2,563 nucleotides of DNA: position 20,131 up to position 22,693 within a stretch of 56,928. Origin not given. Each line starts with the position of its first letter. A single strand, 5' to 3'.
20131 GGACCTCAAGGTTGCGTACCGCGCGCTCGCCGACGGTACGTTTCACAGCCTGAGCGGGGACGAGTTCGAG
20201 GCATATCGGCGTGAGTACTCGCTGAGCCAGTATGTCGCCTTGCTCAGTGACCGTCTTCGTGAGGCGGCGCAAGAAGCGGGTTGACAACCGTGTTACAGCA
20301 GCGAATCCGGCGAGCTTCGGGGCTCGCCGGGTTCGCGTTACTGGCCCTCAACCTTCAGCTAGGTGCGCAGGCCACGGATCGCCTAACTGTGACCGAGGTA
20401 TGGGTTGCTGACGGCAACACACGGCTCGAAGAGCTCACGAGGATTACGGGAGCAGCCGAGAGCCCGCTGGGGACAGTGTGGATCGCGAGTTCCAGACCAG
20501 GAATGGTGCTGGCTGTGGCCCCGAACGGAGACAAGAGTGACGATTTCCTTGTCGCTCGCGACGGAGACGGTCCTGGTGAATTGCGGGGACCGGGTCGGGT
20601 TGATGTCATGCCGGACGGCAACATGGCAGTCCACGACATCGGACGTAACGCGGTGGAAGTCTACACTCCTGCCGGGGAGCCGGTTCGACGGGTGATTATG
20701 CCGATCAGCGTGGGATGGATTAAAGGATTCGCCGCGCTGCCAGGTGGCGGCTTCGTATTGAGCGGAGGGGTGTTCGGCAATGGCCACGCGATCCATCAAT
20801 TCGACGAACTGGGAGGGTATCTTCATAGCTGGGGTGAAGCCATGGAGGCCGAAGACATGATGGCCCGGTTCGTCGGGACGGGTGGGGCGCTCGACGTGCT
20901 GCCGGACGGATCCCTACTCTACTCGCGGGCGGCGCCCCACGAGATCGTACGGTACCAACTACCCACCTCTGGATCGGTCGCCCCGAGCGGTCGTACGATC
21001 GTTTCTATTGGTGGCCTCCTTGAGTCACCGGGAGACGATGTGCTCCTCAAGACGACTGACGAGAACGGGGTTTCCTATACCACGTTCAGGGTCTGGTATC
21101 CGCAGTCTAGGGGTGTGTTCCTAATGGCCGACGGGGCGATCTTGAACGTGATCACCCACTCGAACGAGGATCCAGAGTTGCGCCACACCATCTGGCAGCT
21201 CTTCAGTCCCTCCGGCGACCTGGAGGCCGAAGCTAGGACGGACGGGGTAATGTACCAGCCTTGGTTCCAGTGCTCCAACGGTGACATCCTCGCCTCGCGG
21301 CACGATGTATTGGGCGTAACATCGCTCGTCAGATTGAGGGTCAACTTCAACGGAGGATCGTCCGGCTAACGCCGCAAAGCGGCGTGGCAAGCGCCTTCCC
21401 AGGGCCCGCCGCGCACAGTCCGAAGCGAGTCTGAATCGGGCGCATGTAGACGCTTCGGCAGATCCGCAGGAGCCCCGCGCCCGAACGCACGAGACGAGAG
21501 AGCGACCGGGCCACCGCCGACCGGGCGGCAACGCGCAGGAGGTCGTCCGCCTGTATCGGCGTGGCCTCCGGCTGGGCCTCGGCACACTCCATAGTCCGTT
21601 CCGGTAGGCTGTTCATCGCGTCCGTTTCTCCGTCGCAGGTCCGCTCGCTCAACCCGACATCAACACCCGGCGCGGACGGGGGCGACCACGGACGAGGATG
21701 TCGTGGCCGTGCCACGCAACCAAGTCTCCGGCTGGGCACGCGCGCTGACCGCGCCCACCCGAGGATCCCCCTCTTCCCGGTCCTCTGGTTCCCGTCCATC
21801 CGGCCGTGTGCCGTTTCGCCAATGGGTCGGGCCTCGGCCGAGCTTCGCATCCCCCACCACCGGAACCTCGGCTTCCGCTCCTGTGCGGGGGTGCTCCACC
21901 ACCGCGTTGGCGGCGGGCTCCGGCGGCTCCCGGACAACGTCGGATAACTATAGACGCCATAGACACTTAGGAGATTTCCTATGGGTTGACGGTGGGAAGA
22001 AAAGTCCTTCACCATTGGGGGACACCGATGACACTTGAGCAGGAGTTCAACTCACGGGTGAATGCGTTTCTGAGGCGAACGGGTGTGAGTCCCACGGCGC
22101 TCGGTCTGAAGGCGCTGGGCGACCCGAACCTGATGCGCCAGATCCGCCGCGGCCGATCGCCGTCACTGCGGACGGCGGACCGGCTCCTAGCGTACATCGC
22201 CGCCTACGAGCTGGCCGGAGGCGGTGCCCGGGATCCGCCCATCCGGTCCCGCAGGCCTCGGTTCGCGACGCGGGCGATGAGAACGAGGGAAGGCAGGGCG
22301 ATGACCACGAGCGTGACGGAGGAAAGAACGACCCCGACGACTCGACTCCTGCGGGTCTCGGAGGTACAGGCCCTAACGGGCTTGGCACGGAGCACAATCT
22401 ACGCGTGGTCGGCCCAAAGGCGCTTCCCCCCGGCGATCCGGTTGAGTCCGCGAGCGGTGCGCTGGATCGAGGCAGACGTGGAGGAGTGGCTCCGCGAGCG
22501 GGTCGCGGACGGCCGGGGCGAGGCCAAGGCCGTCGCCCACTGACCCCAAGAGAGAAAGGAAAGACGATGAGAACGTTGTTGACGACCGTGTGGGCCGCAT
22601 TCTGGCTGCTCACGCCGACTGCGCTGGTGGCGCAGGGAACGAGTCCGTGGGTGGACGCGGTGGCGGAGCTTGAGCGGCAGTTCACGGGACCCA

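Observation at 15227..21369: Mirror-symmetric locus: two inverted 96-nt promoter/leader modules flank a hybrid sensor-regulator, each driving a Cys-rich secreted protein plus a beta-propeller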

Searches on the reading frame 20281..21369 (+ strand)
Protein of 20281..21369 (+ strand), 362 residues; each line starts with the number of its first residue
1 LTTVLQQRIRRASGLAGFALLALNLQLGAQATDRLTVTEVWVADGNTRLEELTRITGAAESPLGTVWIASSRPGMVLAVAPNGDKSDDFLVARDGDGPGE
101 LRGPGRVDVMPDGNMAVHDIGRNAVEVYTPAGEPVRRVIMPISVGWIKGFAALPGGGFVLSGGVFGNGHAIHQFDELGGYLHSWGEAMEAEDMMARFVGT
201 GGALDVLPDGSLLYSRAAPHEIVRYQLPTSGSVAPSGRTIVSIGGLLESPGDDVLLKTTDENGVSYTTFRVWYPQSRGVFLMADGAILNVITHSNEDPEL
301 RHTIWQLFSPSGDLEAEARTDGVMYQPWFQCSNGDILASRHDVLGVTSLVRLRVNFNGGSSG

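Call 5: search_protein_families(library=pfam, proteins=[window:20281-21369:+], max_evalue=0.1)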
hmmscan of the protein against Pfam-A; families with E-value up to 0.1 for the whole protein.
window:20281-21369:+ (362 aa): 0 families

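Call 6: search_protein_families(library=ncbifam, proteins=[window:20281-21369:+], max_evalue=0.1)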
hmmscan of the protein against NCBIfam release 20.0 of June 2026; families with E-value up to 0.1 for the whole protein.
window:20281-21369:+ (362 aa): 1 family
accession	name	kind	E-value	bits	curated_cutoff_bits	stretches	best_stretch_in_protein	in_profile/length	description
NF035926.1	scyF_NHL_VPEP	equivalog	0.048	12.8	350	0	92-135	189-233/376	scytonemin biosynthesis PEP-CTERM protein ScyF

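Call 16: find_homologous_proteins(query=window:20281-21369:+, max_evalue=0.001)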
Query window:20281-21369:+ (362 aa): 37 proteins with E <= 0.001 among 8000 candidates.
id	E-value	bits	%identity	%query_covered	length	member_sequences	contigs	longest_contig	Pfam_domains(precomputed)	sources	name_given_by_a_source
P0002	3.6e-238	808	100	99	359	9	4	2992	-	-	-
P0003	8.6e-143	494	76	77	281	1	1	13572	-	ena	-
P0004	3.1e-142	492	61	98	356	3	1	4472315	-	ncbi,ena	-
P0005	1.8e-132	460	60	99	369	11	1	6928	-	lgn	-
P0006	2.9e-131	456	96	58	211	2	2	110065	-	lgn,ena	-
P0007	5.2e-131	455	60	100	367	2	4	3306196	-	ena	-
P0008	7.4e-129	448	59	97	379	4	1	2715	-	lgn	-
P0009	2.4e-127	443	59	100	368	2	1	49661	-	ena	-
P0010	1.2e-125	437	57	100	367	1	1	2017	-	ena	-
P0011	5.1e-124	432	57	99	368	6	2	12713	-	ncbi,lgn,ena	-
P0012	1.4e-112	394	87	54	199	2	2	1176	-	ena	-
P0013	8.8e-102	359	51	95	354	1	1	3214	-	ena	-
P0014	2.2e-101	357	53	89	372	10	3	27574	-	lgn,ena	-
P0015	1.8e-99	351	53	95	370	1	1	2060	-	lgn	-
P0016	3.8e-98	347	53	89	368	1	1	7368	-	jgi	jgi:hypothetical protein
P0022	3.7e-93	330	50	89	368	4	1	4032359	-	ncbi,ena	-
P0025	7.7e-84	300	54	77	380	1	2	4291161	-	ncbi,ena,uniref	ncbi:hypothetical protein [Candidatus Palauibacter sp.]|uniref:hypothetical protein n=1 Tax=Candidat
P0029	2.3e-77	278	47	90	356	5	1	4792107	-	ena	-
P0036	2.3e-45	173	37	93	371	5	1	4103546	-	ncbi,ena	-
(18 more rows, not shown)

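Call 17: find_encoding_contigs(protein=P0004, flank=8000, max_places=3)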
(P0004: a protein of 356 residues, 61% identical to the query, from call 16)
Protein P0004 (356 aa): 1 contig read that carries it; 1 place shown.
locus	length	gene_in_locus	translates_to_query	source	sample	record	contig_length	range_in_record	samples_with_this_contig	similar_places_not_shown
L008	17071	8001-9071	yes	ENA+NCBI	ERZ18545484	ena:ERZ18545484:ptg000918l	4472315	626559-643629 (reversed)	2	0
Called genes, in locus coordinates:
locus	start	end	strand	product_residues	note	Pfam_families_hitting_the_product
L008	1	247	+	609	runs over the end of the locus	PF13462:Thioredoxin_4 (weak)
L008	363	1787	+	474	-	PF13701:DDE_Tnp_1_4, PF01609:DDE_Tnp_1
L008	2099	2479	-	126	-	-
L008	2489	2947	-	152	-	-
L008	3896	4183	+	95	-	-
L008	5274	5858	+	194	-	-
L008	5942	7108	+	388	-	-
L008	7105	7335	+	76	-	-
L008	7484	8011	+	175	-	-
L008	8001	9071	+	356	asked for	-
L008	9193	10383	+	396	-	-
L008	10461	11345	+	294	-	PF12833:HTH_18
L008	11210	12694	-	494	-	PF02661:Fic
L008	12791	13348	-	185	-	-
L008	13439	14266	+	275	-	PF20208:ARPP-1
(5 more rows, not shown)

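Call 18: find_encoding_contigs(protein=P0007, flank=8000, max_places=4)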
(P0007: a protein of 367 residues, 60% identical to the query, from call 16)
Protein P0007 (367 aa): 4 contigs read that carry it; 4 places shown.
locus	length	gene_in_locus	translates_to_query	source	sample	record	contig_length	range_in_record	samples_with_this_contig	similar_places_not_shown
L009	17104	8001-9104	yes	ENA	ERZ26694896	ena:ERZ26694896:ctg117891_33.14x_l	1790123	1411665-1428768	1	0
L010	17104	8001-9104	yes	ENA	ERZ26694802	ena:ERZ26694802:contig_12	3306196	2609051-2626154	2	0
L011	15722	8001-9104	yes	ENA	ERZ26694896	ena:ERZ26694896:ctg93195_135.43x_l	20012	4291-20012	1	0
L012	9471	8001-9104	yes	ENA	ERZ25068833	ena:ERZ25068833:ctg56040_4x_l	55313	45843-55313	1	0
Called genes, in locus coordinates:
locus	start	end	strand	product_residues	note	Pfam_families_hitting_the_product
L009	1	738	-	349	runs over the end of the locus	PF00665:rve, PF13683:rve_3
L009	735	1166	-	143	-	PF01527:HTH_Tnp_1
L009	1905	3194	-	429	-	PF00872:Transposase_mut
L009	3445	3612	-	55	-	-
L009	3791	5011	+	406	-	PF13356:Arm-DNA-bind_3, PF22022:Phage_int_M, PF00589:Phage_integrase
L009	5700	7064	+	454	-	-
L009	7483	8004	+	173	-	-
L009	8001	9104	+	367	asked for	-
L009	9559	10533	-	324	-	PF12161:HsdM_N, PF02384:N6_Mtase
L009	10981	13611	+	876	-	PF28082:ZorA-like_t1 (weak)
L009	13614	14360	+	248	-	PF00691:OmpA (weak)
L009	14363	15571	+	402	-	-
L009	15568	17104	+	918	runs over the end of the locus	PF00176:SNF2-rel_dom, PF04851:ResIII, PF00271:Helicase_C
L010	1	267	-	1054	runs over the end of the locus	PF00176:SNF2-rel_dom, PF04851:ResIII, PF00271:Helicase_C, PF16203:ERCC3_RAD25_C (faint)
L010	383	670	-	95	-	PF13560:HTH_31 (weak), PF01381:HTH_3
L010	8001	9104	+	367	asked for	-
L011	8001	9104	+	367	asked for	-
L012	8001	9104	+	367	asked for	-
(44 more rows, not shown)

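Call 19: find_encoding_contigs(protein=P0022, flank=8000, max_places=3)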
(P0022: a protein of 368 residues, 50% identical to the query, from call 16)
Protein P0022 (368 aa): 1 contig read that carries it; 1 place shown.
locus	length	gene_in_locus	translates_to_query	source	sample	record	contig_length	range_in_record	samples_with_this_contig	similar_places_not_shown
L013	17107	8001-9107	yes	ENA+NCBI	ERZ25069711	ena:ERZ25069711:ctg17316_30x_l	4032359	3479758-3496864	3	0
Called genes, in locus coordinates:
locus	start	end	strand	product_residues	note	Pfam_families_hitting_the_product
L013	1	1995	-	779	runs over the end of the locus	PF21084:WHD_DUF4423_like, PF02624:YcaO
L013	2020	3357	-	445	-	PF01565:FAD_binding_4, PF09265:Cytokin-bind (faint)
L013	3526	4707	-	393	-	PF00155:Aminotran_1_2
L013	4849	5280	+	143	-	PF04379:DUF525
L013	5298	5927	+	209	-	PF03070:TENA_THI-4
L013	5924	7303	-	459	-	PF04542:Sigma70_r2, PF04545:Sigma70_r4 (faint), PF08281:Sigma70_r4_2, PF12833:HTH_18 (weak)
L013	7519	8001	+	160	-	-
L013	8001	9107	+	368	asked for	-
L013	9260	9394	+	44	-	-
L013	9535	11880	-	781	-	PF19313:DUF5916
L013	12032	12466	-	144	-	PF00127:Copper-bind (weak)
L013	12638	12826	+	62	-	PF04070:DUF378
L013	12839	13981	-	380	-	PF13354:Beta-lactamase2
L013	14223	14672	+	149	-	PF00696:AA_kinase (weak)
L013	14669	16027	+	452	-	PF05598:DUF772, PF01609:DDE_Tnp_1, PF13751:DDE_Tnp_1_6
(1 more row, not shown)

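Call 23: find_encoding_contigs(protein=P0025, flank=8000, max_places=2)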
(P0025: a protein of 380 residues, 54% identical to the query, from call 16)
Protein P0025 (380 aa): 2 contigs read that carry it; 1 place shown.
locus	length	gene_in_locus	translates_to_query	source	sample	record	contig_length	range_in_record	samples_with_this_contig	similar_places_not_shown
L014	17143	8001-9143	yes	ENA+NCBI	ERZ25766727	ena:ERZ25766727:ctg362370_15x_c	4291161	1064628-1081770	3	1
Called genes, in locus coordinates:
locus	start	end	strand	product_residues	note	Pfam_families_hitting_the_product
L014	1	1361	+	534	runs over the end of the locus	PF00246:Peptidase_M14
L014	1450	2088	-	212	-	PF00265:TK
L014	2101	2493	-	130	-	PF08818:DUF1801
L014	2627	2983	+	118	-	PF00106:adh_short, PF08659:KR (weak), PF01370:Epimerase (weak), PF13460:NAD_binding_10 (weak), PF13561:adh_short_C2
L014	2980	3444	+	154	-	PF00106:adh_short, PF13561:adh_short_C2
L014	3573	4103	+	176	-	-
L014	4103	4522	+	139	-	PF05168:HEPN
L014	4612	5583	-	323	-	PF08443:RimK (weak)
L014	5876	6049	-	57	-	-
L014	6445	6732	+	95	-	-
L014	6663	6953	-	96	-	PF04116:FA_hydroxylase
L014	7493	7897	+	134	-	-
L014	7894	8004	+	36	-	-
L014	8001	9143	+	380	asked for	-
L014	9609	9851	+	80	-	PF00989:PAS, PF13188:PAS_8, PF08448:PAS_4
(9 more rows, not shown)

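Call 24: find_encoding_contigs(protein=P0029, flank=8000, max_places=2)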
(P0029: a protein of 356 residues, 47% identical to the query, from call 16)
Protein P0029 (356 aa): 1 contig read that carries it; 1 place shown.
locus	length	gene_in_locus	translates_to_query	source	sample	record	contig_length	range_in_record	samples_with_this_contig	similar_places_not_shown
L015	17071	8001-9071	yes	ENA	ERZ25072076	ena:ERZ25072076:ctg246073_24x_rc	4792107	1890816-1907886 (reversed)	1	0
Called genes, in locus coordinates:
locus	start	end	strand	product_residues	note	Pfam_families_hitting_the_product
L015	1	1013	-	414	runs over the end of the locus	PF00872:Transposase_mut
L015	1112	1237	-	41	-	-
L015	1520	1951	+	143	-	PF01527:HTH_Tnp_1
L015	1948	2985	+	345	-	PF00665:rve, PF13683:rve_3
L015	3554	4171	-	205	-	PF00501:AMP-binding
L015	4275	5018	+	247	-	PF00378:ECH_1, PF16113:ECH_2, PF00378:ECH_1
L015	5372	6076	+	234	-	-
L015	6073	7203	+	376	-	PF17170:DUF5128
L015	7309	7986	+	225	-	-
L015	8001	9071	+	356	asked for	-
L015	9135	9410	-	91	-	-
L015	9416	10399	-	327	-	-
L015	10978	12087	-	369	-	-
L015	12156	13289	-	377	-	PF17170:DUF5128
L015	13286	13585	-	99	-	-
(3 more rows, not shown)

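Call 25: find_encoding_contigs(protein=P0036, flank=8000, max_places=2)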
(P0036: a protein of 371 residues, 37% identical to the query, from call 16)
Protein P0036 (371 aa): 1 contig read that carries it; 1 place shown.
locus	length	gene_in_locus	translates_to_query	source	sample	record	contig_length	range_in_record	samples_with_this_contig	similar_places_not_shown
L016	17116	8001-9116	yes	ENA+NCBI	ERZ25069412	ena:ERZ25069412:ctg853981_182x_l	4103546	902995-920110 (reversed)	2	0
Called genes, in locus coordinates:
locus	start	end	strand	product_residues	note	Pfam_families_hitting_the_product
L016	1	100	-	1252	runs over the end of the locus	PF02837:Glyco_hydro_2_N, PF22666:Glyco_hydro_2_N2 (weak), PF00703:Glyco_hydro_2, PF02836:Glyco_hydro_2_C, PF16353:LacZ_4, PF02929:Bgal_small_N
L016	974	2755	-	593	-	PF00474:SSF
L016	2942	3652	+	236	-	PF17170:DUF5128 (weak)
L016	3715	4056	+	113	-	-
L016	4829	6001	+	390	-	-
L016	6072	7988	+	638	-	PF03130:HEAT_PBS (faint), PF13646:HEAT_2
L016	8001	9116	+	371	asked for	-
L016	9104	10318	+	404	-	-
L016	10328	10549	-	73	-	PF02566:OsmC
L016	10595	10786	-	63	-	-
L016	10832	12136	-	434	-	PF00291:PALP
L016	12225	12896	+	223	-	PF01625:PMSR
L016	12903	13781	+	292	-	PF00520:Ion_trans, PF07885:Ion_trans_2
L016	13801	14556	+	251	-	PF09922:LiaF-like_C (weak)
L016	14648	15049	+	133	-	PF07681:DoxX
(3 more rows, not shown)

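Call 47: find_encoding_contigs(protein=P0006, flank=10000, max_places=3)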
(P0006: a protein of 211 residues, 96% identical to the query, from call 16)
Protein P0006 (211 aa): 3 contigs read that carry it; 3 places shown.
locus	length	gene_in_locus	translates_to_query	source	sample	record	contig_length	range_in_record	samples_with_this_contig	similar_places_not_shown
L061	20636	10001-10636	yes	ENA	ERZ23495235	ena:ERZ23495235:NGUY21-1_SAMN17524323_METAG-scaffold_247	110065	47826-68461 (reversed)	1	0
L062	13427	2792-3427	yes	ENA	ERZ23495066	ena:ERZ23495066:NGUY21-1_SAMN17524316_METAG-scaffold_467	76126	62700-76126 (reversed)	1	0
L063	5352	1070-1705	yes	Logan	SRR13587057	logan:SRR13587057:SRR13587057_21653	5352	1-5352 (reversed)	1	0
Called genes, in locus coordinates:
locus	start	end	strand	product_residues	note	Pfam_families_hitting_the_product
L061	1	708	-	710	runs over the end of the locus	PF00676:E1_dh, PF13292:DXP_synthase_N (weak), PF02779:Transket_pyr, PF02780:Transketolase_C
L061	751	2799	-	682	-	PF03190:Thioredox_DsbH, PF13899:Thioredoxin_7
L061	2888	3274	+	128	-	-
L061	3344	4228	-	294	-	-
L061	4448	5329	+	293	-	-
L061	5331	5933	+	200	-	PF01121:CoaE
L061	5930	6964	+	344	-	PF01368:DHH, PF02272:DHHA1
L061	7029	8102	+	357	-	-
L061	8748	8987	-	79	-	-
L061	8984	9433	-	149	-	-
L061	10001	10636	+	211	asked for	-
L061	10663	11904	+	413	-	-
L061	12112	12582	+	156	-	-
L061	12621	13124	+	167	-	PF01475:FUR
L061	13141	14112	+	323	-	PF00491:Arginase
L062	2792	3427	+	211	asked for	-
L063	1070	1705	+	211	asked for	-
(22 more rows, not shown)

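Call 48: find_encoding_contigs(protein=P0003, flank=10000, max_places=3)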
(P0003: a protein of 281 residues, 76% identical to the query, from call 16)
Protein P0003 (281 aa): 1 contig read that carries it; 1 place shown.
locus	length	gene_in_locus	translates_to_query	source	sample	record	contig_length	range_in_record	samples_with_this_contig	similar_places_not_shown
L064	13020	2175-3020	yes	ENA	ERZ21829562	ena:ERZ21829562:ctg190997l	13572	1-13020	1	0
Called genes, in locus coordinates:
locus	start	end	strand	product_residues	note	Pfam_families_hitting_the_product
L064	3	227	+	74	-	?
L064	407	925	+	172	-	PF01878:EVE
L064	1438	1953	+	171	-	-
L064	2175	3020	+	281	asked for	-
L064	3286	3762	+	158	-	-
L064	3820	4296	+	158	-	PF13384:HTH_23 (weak), PF13551:HTH_29, PF13565:HTH_32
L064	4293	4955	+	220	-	PF13358:DDE_3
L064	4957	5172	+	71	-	-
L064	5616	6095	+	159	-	PF01878:EVE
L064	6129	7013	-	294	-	-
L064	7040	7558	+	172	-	PF00171:Aldedh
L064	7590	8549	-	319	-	-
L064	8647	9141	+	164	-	PF00202:Aminotran_3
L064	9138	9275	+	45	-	-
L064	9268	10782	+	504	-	PF00474:SSF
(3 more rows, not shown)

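Call 63: search_solved_structures(query=A6, max_evalue=1)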
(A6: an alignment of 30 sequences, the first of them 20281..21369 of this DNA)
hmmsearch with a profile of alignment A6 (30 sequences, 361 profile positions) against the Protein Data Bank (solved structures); distinct sequences matched with E-value up to 1: 33.
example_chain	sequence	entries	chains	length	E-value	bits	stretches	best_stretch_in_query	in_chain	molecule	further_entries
7qrw_A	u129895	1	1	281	4.1e-25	91.6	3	51-140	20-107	Isoform 4 of Tripartite motif-containing protein 3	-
7b96_A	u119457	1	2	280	5.8e-25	91.1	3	51-139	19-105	Isoform 2 of Tripartite motif-containing protein 2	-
7qrv_A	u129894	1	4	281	6e-25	91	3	51-139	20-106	Tripartite motif-containing protein 2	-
7b2r_A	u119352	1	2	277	7.3e-25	90.7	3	51-139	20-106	Tripartite motif-containing protein 2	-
8j72_A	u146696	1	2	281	4.1e-19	71.8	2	55-137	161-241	E3 ubiquitin-protein ligase TRIM71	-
7qrx_A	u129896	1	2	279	2.7e-18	69.1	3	56-137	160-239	E3 ubiquitin-protein ligase TRIM71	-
9jur_A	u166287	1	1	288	3.4e-18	68.8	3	57-137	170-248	E3 ubiquitin-protein ligase TRIM71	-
6fpt_A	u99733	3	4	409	7.2e-18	67.7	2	56-137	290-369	E3 ubiquitin-protein ligase TRIM71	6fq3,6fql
6d69_A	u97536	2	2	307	9e-18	67.4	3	56-139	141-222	NHL Repeat Region of D. melanogaster Thin | Thin, isoform D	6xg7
7nyq_A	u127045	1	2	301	1.6e-08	37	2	58-184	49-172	Meiotic P26, isoform C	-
8suc_A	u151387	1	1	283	7.2e-07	31.5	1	113-188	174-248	NHL (Ring finger b-box coiled coil) domain containing protein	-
6i37_A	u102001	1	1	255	6.1e-06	28.5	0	50-86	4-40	nv1Pizza6-AYW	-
4zlr_A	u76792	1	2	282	9.6e-06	27.8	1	52-187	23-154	Brain tumor protein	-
1q7f_A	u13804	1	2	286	1e-05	27.8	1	52-187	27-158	brain tumor CG10719-PA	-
5ex7_A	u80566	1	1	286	1e-05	27.8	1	52-187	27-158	Brain tumor protein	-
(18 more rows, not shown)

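Call 74: predict_structure(alignment_id=A6)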
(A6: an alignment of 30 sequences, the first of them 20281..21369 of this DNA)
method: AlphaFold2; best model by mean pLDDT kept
length: 362 residues; sequences in the alignment: 30
mean_pLDDT: 86.4   pTM: 0.85
mean pLDDT of the five models: 86.4, 86.1, 85.9, 85.9, 85.5
residues with pLDDT >= 90: 248; 70-90: 69; 50-70: 11; < 50: 34
segments of 3 or more residues with pLDDT < 50: 1-31, 360-362
pLDDT, mean of each block of 10 residues (from residue 1): 38 39 41 82 73 91 95 92 81 83 95 97 96 95 95 96 96 96 94 94 95 93 89 87 86 92 92 89 94 86 94 93 94 96 89 83 38
secondary structure, 60 per line:
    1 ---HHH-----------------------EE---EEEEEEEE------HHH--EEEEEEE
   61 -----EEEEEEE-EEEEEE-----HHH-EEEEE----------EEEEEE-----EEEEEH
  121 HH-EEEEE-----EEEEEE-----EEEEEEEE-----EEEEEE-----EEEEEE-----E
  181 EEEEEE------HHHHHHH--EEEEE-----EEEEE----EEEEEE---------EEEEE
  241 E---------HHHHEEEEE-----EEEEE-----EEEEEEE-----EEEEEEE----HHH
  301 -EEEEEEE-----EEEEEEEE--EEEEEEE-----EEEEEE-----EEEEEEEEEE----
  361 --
elements in order: E35-42 E54-60 E66-72 E74-79 E89-93 E104-109 E115-119 E124-128 E134-139 E145-152 E158-163 E169-174 E180-186 H193-199 E202-206 E212-216 E221-226 E236-241 H251-254 E255-259 E265-269 E275-281 E287-293 E302-308 E314-321 E324-330 E336-341 E347-356

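Call 78: fold_search(model_id=the predicted structure, library=pdb)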
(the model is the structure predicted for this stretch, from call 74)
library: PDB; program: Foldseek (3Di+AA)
matches with E <= 10: 1361; with E <= 0.001: 210
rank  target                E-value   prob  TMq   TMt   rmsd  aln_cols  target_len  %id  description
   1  8j72_A                1.9e-11  1.00  0.51  0.64   6.9       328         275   16  Crystal structure of mammalian Trim71 in complex with lncRNA Trincr1 (released 2024-03-06)
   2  6d69                  2.3e-11  1.00  0.53  0.64   7.5       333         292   17  Crystal Structure of the NHL Repeat Region of D. melanogaster Thin (released 2019-04-24)
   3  8j72_B                3.5e-11  1.00  0.53  0.66   6.9       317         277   15  Crystal structure of mammalian Trim71 in complex with lncRNA Trincr1 (released 2024-03-06)
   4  6xg7                  4.4e-11  1.00  0.52  0.63   7.5       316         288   18  1.3 A Resolution Structure of the of the NHL Repeat Region of D. melanogaster Thin (released 2020-12-16)
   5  6fpt_B                2.4e-10  1.00  0.53  0.50   5.8       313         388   17  Crystal structure of Danio rerio Lin41 filamin-NHL domains (released 2018-05-09)
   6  7b2r_B                3.0e-10  1.00  0.55  0.70   7.0       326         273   17  Crystal structure of NHL domain of TRIM2 (released 2021-01-13)
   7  7qrv_A                3.9e-10  1.00  0.54  0.68   7.1       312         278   17  Crystal structure of NHL domain of TRIM2 (full C-terminal) (released 2022-05-04)
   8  6fq3_A                6.1e-10  1.00  0.53  0.50   5.0       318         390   16  Crystal structure of Danio rerio Lin41 filamin-NHL domains in complex with lin-29A 5'UTR 13mer RNA (released 2018-05-09)
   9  7qrv_D                7.6e-10  1.00  0.55  0.69   7.0       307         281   17  Crystal structure of NHL domain of TRIM2 (full C-terminal) (released 2022-05-04)
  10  1q7f_B                9.3e-10  1.00  0.57  0.71   4.2       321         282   15  Brain Tumor NHL domain (released 2003-10-21)
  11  9jur                  9.3e-10  1.00  0.53  0.67   6.4       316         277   16  Crystal Structure of NHL domain of human E3 ubiquitin-protein ligase TRIM71 (released 2025-04-30)
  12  6fpt_A                1.0e-09  1.00  0.53  0.50   5.7       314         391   17  Crystal structure of Danio rerio Lin41 filamin-NHL domains (released 2018-05-09)
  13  7qrv_B                1.1e-09  1.00  0.53  0.67   7.2       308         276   17  Crystal structure of NHL domain of TRIM2 (full C-terminal) (released 2022-05-04)
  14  7nyq_B                1.2e-09  1.00  0.56  0.71   5.5       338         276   14  Crystal structure of the Mei-P26 NHL domain (released 2022-05-04)
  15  7qrx_A                1.3e-09  1.00  0.53  0.67   6.7       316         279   16  Crystal structure of NHL domain of TRIM71 (released 2022-05-04)
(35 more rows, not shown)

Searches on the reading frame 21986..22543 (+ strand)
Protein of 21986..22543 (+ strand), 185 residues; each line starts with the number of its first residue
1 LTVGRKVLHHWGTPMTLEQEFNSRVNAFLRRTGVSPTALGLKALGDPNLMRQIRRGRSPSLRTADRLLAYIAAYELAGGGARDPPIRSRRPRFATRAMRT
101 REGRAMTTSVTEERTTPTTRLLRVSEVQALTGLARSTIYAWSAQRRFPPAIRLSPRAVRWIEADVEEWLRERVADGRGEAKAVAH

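Call 77: search_protein_families(library=pfam, proteins=[window:21986-22543:+], max_evalue=0.001)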
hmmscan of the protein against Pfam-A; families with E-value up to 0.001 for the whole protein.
window:21986-22543:+ (185 aa): 2 families
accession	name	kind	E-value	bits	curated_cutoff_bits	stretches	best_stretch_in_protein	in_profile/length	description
PF05930.18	Phage_AlpA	-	1.7e-17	63.4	21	1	120-169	2-51/51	Prophage CP4-57 regulatory protein (AlpA)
PF12728.13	HTH_17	-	1.6e-09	38.3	27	1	121-172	1-50/51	Helix-turn-helix domain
